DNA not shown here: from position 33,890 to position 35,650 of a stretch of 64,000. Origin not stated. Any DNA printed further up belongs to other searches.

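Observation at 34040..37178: Two-gene operon of unknown function: PDZ-domain protein plus 486-aa all-helical protein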

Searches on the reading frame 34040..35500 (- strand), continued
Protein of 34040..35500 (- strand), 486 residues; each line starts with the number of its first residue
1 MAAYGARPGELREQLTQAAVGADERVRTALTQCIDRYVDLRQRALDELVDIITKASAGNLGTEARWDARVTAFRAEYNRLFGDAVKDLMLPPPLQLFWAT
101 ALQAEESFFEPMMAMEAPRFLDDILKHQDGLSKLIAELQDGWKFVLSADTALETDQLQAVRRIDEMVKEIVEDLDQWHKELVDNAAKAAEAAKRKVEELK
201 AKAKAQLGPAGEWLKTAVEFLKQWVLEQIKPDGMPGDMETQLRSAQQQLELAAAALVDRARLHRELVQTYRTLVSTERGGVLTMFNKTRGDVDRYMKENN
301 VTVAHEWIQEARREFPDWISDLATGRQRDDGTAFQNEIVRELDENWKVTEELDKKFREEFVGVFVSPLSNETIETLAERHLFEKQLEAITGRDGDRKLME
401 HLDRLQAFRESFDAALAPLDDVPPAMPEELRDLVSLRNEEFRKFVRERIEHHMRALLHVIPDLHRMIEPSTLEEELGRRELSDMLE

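Call 71: find_related_loci(query=A2, collection=metagenome_contigs, flank=6000)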
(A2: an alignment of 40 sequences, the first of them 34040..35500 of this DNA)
Query A2 (486 aa) in metagenome_contigs; peptide patterns used: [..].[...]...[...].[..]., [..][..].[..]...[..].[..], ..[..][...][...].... (x = any residue, [..] = any of these).
166 stretches matched a pattern; 27 encode a relative of the query (tblastn E <= 1e-3); 26 distinct loci.
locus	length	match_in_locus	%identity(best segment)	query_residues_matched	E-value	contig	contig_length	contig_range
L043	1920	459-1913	80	1-485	0e+0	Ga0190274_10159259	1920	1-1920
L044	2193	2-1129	79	110-485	0e+0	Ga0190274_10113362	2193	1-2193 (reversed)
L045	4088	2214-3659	45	4-485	1e-151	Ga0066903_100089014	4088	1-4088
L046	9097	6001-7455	45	1-485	2e-145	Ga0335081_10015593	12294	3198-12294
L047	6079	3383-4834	45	2-485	1e-145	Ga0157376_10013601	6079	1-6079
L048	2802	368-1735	45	30-485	9e-150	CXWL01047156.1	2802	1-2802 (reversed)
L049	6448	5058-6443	45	2-463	4e-140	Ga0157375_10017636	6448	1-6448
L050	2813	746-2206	40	4-486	1e-125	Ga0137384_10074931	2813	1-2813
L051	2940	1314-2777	40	2-485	3e-125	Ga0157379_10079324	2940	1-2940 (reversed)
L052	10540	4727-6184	40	1-485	4e-120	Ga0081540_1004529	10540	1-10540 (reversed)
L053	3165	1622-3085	40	2-485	5e-122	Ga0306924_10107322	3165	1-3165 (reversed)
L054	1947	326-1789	41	2-485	8e-126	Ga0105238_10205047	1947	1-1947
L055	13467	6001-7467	38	2-485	7e-116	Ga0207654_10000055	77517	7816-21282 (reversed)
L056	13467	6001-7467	39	2-485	6e-116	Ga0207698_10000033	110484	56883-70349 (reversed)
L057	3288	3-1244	43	75-485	9e-119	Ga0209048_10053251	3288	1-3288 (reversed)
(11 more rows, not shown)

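Call 76: search_protein_families(library=pfam, proteins=[L002:6640-9909:+, L002:5478-6635:+], max_evalue=0.1)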
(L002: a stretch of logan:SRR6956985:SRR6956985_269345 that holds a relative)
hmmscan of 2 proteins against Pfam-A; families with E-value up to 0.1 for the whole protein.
L002:6640-9909:+ (1090 aa): 3 families
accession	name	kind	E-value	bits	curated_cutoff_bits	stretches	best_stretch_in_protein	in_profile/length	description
PF13229.12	Beta_helix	-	1.9e-11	44.3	25.9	1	141-265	47-158/158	Right handed beta helix region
PF07602.17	DUF1565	-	1.4e-06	28.3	20.3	1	13-48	3-38/257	Protein of unknown function (DUF1565)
PF05048.19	NosD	-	0.00016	21.6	23.6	1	113-266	39-170/212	Periplasmic copper-binding protein (NosD)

L002:5478-6635:+ (386 aa): 5 families
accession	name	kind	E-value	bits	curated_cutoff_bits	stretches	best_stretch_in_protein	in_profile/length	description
PF06013.18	WXG100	-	0.00086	20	27.3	1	314-385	5-75/86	Proteins of 100 residues with WXG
PF19673.4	DUF6176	-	0.0039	17.6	27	0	312-342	12-42/109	Family of unknown function (DUF6176)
PF13315.11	DUF4085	-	0.017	15.2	24.1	1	134-253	20-143/205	Protein of unknown function (DUF4085)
PF11157.13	DUF2937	-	0.042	14.1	25.3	0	188-242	49-105/162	Protein of unknown function (DUF2937)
PF04056.20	Ssl1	-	0.086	13.1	27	0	126-167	56-97/193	Ssl1-like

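Call 79: fold_search(model_id=the predicted structure, library=viral)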
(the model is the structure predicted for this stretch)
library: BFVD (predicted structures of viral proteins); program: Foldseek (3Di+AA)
matches with E <= 10: 378; with E <= 0.001: 0
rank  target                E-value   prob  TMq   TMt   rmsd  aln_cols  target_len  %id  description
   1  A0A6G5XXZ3            6.2e-03  0.21  0.10  0.06  67.4       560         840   12  (no name in the UniProt tables at hand)
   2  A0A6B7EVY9            7.7e-03  0.28  0.11  0.07  59.9       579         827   13  (no name in the UniProt tables at hand)
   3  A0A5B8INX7            8.0e-03  0.72  0.17  0.13  55.2       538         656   10  Uncharacterized protein [Mimiviridae sp. ChoanoV1]
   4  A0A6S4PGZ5            8.7e-03  0.99  0.26  0.20  54.4       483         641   12  T10G3.5 [uncultured phage_MedDCM-OCT-S39-C11]
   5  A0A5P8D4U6            9.5e-03  0.23  0.10  0.07  66.0       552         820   13  (no name in the UniProt tables at hand)
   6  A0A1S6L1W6            1.0e-02  0.23  0.11  0.07  61.2       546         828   14  (no name in the UniProt tables at hand)
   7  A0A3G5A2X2            1.2e-02  0.21  0.11  0.05  54.5       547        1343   11  DNA repair exonuclease [Harvfovirus sp.]
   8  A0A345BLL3            1.4e-02  0.21  0.11  0.07  60.5       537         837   15  Putative SMC domain-containing protein [Erwinia phage Wellington]
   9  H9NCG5                1.5e-02  0.41  0.15  0.07  57.3       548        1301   14  (no name in the UniProt tables at hand)
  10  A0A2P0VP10            1.7e-02  0.57  0.15  0.15  59.2       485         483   10  Uncharacterized protein [Tetraselmis virus 1]
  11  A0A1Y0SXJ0            1.7e-02  0.20  0.10  0.06  67.1       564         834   13  SbcC protein [Pseudomonas phage Noxifer]
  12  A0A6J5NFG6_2          1.8e-02  0.35  0.12  0.06  61.0       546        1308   13  Phage tail tape measure protein [uncultured Caudovirales phage]
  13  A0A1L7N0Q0            2.0e-02  0.16  0.10  0.06  61.9       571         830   12  Putative SbcC-ATPase [Ralstonia phage RP12]
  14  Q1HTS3                2.3e-02  0.66  0.17  0.17  81.8       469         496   16  F3L [Squirrelpox virus]
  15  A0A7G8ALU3            2.6e-02  0.13  0.09  0.06  58.0       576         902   13  (no name in the UniProt tables at hand)
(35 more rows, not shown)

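Call 80: search_protein_families(library=pfam, proteins=[P0227, P0216, P0212, P0244, P0199, P0171, P0168, P0148], max_evalue=0.01)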
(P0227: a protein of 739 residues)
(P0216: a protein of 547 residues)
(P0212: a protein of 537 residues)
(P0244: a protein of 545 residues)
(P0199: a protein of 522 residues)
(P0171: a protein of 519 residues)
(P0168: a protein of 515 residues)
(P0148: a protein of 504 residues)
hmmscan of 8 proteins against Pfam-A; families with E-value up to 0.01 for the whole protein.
P0227 (739 aa): 0 families

P0216 (547 aa): 0 families

P0212 (537 aa): 1 family
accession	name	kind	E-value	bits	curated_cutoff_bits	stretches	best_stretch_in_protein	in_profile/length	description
PF01442.23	Apolipoprotein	-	0.0087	16.2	90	0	431-517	103-163/190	Apolipoprotein A1/A4/E domain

P0244 (545 aa): 1 family
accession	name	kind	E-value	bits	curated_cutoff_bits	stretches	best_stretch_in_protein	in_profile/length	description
PF19793.4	DUF6277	-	0.0047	17.6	32.8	0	460-534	18-91/117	Family of unknown function (DUF6277)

P0199 (522 aa): 1 family
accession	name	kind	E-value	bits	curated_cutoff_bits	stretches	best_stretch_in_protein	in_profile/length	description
PF01442.23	Apolipoprotein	-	0.00038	20.7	90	0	361-505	86-167/190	Apolipoprotein A1/A4/E domain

P0171 (519 aa): 0 families

P0168 (515 aa): 0 families

P0148 (504 aa): 0 families

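Call 86: search_solved_structures(query=A6, max_evalue=10)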
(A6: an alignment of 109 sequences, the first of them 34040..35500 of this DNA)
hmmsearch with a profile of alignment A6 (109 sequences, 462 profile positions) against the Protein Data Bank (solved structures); distinct sequences matched with E-value up to 10: 176 (the best 60 are shown).
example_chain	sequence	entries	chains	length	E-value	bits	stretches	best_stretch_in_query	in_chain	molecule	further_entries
7zr2_A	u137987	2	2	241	6.3e-05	25.4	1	117-254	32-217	Spike protein S2',Chimeric protein mimic of SARS-CoV-2 Spike HR1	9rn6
4tql_A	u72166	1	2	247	7.4e-05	25.2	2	120-248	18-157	Three helix bundle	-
8tn1_A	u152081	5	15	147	0.0021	20.4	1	129-250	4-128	De novo designed 4 helix bundles | De novo designed protein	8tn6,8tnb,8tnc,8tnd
4uos_A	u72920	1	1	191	0.0024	20.2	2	150-244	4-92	DESIGNED HELICAL BUNDLE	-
3s84_A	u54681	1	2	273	0.0055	19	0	387-445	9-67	Apolipoprotein A-IV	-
2zvf_A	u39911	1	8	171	0.0074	18.6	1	158-273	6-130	Alanyl-tRNA synthetase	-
9hac_B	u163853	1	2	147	0.011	18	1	157-239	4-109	BBF-14_binder4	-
1av1_A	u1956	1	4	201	0.013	17.8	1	367-446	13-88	APOLIPOPROTEIN A-I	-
7y9n_A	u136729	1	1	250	0.014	17.7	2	166-250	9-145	Spike protein S2',5HB-H2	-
4v6m_A0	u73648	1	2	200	0.014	17.7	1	367-445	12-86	Apolipoprotein A-I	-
7wxz_A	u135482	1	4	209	0.016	17.5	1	176-251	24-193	Spike protein S2'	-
2msc_A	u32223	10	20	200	0.016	17.5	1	367-446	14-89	Apolipoprotein A-I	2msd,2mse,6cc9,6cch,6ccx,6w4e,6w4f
6pts_A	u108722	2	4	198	0.018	17.3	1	367-446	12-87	Apolipoprotein A-I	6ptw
7uvj_A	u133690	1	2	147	0.019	17.3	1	146-247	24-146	Apolipoprotein E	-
3r2p_A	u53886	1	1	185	0.021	17.2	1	366-444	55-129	Apolipoprotein A-I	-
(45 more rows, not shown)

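Call 88: search_dna_similar(query=window:34040-35500:-, collection=plasmids, mode=protein, max_evalue=0.00001, max_rows=15)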
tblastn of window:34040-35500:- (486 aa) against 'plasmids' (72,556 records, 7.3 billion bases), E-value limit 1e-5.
No match.

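Call 90: search_dna_similar(query=window:34040-35500:-, collection=phages, mode=protein, max_evalue=0.001, max_rows=10)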
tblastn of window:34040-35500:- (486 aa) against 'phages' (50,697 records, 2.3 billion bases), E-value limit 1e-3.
No match.

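Call 95: find_encoding_contigs(protein=P0092, flank=6000, max_places=2)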
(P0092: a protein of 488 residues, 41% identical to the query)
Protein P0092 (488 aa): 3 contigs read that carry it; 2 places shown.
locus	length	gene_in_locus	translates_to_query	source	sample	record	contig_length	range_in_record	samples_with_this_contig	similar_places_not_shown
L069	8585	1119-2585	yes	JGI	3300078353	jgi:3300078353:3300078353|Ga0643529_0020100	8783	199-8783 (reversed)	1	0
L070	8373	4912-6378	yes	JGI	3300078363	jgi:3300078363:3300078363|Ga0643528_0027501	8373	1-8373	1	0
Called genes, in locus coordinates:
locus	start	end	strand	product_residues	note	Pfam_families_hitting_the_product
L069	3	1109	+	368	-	?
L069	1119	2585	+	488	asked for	-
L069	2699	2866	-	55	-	-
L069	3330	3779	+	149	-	-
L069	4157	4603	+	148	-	PF13620:CarboxypepD_reg (weak)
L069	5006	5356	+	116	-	-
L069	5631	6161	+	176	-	-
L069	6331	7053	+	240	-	PF13620:CarboxypepD_reg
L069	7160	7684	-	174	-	-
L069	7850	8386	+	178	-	PF13930:Endonuclea_NS_2 (weak)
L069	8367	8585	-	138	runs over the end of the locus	?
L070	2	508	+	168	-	?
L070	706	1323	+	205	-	PF00300:His_Phos_1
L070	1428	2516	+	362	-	PF17170:DUF5128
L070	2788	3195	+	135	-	-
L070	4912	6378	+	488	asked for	-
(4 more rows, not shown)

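Call 96: find_encoding_contigs(protein=P0083, flank=6000, max_places=2)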
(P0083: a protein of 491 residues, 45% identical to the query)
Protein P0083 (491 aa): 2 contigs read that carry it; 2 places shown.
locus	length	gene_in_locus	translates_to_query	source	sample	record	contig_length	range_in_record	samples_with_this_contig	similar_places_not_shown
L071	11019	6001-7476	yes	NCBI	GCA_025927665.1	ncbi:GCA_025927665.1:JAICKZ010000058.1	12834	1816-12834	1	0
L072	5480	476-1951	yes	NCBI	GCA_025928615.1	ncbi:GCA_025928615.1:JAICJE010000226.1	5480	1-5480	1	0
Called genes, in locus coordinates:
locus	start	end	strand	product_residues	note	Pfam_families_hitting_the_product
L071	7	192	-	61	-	-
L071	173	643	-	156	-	-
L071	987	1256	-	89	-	-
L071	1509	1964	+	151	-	-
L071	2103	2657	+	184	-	-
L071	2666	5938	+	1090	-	PF07602:DUF1565 (faint), PF22842:Pel9A-like_beta_helix (faint), PF13229:Beta_helix (faint)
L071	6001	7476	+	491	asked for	-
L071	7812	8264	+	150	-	PF11843:DUF3363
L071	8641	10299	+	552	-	-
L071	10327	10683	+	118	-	-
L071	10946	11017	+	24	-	?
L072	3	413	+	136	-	?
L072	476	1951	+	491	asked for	-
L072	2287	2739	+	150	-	PF11843:DUF3363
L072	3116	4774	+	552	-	-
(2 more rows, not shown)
